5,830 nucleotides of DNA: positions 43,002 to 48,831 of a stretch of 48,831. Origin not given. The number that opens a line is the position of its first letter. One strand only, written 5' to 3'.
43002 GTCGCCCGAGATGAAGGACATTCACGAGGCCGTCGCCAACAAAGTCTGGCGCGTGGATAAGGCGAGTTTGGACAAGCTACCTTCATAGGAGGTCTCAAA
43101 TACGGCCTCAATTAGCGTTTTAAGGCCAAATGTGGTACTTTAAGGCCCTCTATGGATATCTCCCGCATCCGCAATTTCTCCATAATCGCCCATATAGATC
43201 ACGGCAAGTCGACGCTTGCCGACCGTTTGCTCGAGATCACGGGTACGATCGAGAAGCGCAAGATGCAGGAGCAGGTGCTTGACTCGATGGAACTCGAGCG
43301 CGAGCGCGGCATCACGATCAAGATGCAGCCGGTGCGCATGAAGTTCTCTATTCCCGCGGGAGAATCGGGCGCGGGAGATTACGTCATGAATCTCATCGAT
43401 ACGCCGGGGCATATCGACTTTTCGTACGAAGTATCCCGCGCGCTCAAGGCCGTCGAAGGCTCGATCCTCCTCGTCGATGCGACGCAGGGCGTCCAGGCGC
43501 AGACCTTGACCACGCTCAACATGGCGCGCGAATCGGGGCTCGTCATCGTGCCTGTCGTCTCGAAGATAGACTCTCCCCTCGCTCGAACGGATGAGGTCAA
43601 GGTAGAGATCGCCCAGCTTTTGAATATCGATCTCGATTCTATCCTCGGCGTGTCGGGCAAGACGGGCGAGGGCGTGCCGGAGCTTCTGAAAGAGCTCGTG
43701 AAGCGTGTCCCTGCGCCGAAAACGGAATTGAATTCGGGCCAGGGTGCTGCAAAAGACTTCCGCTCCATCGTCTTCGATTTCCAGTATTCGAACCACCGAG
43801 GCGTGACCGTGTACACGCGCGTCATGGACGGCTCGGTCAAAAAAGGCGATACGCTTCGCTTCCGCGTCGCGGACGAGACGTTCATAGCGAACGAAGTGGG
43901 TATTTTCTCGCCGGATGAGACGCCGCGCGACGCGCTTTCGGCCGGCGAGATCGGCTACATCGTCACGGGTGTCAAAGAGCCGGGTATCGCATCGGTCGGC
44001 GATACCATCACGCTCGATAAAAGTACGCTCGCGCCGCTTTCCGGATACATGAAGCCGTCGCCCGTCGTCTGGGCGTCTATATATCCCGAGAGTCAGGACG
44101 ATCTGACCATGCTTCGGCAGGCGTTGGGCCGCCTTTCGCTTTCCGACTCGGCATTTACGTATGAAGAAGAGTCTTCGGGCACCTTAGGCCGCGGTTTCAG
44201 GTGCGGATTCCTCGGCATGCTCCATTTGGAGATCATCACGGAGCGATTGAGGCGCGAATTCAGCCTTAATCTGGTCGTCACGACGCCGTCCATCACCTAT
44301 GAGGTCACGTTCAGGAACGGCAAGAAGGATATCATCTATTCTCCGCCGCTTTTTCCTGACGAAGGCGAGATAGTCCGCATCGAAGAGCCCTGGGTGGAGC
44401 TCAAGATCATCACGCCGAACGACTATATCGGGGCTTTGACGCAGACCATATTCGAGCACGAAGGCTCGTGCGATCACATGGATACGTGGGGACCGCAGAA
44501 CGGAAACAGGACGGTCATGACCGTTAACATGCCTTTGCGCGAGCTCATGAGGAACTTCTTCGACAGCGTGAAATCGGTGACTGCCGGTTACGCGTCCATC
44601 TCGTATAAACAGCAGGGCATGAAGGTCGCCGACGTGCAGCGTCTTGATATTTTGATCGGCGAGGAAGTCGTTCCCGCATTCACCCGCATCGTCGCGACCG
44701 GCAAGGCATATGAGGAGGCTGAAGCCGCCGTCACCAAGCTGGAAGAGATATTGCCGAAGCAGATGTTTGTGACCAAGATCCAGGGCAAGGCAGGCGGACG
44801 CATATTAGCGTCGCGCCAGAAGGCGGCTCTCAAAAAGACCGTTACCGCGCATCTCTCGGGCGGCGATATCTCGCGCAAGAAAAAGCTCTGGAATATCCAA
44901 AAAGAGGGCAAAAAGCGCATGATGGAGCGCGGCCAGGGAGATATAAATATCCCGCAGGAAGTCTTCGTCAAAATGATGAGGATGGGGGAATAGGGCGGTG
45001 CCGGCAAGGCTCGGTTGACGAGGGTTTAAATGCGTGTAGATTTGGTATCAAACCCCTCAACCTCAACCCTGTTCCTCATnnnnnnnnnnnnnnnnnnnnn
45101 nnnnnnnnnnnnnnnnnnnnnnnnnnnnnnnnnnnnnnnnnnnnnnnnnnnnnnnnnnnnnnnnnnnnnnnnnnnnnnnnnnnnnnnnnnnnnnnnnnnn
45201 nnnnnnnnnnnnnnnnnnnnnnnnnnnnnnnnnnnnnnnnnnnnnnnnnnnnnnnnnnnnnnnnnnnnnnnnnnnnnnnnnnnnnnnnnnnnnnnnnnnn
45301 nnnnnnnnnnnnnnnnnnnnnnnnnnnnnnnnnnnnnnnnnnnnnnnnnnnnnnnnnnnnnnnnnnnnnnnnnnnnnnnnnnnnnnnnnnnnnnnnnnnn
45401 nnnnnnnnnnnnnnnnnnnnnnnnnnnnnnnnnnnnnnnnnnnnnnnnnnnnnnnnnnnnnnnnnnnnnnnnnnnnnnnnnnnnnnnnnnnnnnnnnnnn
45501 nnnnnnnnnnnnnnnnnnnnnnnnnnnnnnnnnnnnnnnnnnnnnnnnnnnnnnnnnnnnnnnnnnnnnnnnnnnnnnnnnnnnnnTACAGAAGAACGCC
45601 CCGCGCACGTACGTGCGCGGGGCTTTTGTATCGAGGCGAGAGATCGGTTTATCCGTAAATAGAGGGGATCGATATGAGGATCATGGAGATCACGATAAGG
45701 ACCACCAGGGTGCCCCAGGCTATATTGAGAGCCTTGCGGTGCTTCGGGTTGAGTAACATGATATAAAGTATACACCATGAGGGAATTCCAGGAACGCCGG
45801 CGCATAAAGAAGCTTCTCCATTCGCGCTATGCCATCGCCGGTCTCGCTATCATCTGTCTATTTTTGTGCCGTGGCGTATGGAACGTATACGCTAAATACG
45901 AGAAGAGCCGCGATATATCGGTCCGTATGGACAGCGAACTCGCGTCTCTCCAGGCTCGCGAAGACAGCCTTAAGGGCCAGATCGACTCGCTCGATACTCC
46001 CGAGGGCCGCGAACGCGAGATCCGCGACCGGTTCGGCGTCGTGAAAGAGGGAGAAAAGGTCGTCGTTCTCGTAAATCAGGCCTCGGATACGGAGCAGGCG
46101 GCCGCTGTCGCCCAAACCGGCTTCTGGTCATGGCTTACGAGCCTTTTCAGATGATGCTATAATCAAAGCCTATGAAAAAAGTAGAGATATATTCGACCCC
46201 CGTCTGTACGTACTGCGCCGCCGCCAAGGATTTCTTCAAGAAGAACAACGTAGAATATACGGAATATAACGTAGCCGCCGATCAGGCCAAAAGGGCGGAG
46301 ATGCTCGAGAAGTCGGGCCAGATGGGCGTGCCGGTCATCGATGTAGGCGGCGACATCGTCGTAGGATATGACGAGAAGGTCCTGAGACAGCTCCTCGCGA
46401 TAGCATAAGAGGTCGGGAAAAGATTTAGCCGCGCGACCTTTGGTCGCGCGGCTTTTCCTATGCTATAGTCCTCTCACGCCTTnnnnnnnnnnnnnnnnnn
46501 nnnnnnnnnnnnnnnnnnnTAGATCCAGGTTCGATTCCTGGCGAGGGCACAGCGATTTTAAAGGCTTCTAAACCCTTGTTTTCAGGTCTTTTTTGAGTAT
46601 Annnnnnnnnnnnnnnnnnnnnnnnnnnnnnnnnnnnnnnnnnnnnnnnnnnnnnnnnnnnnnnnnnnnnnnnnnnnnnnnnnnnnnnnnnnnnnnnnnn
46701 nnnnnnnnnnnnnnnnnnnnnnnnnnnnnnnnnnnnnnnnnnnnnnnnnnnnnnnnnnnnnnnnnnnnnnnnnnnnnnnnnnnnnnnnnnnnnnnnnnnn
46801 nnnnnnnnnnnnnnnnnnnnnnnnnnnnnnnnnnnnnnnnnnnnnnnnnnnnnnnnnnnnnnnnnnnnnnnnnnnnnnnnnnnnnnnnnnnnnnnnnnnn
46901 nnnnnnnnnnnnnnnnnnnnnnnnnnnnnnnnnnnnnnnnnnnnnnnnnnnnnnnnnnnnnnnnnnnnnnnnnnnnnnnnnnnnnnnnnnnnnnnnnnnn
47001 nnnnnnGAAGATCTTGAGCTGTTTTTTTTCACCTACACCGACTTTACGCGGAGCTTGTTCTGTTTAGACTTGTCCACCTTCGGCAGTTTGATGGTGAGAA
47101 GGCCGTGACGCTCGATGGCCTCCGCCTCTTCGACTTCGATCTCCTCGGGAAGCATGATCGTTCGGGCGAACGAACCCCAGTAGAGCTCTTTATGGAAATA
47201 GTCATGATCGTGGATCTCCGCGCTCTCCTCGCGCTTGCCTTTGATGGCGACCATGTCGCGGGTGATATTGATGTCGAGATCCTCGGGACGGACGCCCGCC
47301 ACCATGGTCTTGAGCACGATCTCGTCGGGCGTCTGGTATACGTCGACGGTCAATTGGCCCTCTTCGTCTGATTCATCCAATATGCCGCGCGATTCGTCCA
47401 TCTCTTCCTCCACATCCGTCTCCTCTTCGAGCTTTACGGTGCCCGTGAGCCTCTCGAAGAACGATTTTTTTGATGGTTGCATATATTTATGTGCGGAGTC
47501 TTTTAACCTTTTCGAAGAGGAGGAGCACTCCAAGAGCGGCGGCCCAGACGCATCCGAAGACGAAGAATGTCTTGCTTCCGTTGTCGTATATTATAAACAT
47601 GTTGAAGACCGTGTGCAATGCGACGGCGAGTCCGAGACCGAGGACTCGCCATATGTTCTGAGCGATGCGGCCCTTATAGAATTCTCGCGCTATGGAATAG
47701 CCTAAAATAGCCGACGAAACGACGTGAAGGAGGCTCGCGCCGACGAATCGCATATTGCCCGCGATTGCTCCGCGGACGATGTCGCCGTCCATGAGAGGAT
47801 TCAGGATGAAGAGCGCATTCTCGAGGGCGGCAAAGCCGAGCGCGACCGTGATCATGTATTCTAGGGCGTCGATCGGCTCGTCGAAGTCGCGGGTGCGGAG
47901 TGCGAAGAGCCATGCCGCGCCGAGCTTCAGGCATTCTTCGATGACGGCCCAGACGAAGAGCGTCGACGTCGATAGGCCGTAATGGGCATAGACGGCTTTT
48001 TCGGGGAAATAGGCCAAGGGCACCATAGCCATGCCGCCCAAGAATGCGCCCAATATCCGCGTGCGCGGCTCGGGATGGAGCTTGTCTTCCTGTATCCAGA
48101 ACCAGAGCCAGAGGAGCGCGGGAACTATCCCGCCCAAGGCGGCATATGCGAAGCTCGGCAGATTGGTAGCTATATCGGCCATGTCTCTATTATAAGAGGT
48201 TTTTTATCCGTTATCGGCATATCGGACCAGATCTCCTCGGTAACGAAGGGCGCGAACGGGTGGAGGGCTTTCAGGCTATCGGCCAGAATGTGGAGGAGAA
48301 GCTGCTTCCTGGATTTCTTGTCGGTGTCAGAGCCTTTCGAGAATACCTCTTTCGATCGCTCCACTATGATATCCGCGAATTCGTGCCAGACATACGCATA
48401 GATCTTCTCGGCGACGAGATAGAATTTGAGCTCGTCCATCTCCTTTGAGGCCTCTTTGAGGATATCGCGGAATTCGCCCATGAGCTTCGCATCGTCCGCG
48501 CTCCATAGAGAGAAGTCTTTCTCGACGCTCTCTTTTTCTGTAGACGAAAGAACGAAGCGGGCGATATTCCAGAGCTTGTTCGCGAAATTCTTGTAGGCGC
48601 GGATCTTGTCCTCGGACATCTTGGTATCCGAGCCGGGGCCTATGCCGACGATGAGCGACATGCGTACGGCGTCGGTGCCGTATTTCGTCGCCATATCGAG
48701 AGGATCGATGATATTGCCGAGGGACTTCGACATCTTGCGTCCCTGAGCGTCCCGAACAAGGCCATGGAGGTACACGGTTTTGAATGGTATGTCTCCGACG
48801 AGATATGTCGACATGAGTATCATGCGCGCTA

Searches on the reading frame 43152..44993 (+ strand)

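Call 6: search_protein_families(library=pfam, proteins=[window:43152-44993:+], max_evalue=0.01)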
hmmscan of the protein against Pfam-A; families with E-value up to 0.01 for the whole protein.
window:43152-44993:+ (613 aa): 7 families
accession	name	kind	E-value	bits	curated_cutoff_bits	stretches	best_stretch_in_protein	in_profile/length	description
PF00009.33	GTP_EFTU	-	1.3e-51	175.3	26.5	1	5-187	2-187/188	Elongation factor Tu GTP binding domain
PF06421.17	LepA_C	-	2.5e-28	98.8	29.7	1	504-609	3-106/107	GTP-binding protein LepA C-terminus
PF00679.30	EFG_C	-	2.8e-16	59.7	27.9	1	410-499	2-87/89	Elongation factor G C-terminus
PF14492.12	EFG_III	-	7.7e-09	35.9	27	1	302-376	2-73/75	Elongation Factor G, domain III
PF03144.31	GTP_EFTU_D2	-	6.8e-08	33.3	30.3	1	217-287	1-73/73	Elongation factor Tu domain 2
PF01926.29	MMR_HSR1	-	0.0048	17.4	21.9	0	17-131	10-106/113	50S ribosome-binding GTPase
PF22042.2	EF-G_D2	-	0.0068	16.9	27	0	203-239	2-38/84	Elongation factor G domain 2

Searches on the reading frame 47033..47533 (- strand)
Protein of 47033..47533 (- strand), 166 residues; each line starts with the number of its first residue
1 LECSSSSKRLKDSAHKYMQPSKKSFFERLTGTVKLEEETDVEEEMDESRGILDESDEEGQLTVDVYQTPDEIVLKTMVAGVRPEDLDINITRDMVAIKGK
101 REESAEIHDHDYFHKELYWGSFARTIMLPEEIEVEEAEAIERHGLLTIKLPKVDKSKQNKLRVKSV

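Call 6: search_protein_families(library=pfam, proteins=[window:47033-47533:-], max_evalue=0.01)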
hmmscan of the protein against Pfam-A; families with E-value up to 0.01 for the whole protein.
window:47033-47533:- (166 aa): 2 families
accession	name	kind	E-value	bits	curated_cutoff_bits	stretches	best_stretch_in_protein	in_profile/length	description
PF00011.27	HSP20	-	1.3e-17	64.2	20.8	1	65-161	2-96/102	Hsp20/alpha crystallin family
PF04969.22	CS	-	0.001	20.5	21.3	1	63-137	3-63/78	CS domain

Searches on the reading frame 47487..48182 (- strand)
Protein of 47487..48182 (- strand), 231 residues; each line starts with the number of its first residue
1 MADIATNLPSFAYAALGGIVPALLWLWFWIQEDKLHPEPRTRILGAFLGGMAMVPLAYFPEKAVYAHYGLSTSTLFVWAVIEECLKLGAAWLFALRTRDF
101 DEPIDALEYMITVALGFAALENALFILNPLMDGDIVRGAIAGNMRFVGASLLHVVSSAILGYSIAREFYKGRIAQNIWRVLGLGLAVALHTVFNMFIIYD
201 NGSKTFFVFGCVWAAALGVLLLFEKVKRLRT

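Call 6: search_protein_families(library=pfam, proteins=[window:47487-48182:-], max_evalue=0.01)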
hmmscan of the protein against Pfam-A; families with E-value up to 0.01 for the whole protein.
window:47487-48182:- (231 aa): 1 family
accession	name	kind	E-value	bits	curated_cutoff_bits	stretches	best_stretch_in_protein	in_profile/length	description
PF13367.11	PrsW-protease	-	1.8e-23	83.5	23.5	1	38-212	1-187/196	PrsW family intramembrane metalloprotease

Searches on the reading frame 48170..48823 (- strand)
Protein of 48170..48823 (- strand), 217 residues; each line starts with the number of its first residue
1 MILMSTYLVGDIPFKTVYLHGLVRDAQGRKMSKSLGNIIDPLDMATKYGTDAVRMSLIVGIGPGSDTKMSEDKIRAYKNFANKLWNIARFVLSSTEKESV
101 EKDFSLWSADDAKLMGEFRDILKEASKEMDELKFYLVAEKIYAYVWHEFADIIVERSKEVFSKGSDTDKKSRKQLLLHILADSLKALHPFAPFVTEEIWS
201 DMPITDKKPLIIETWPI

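Call 6: search_protein_families(library=pfam, proteins=[window:48170-48823:-], max_evalue=0.01)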
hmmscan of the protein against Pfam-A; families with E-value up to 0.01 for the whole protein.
window:48170-48823:- (217 aa): 4 families
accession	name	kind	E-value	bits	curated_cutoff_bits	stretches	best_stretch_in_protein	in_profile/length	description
PF08264.19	Anticodon_1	-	1e-21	77.8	25.1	1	112-216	2-105/148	Anticodon-binding domain of tRNA ligase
PF00133.28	tRNA-synt_1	-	1e-21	77.7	22.7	1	1-68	346-412/414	tRNA synthetases class I (I, L, M and V)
PF09334.17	tRNA-synt_1g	-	3.5e-06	26.5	20.1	1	17-88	315-387/391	tRNA synthetases class I (M)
PF01406.26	tRNA-synt_1e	-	0.00018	21.4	27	1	11-58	234-281/301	tRNA synthetases class I (C) catalytic domain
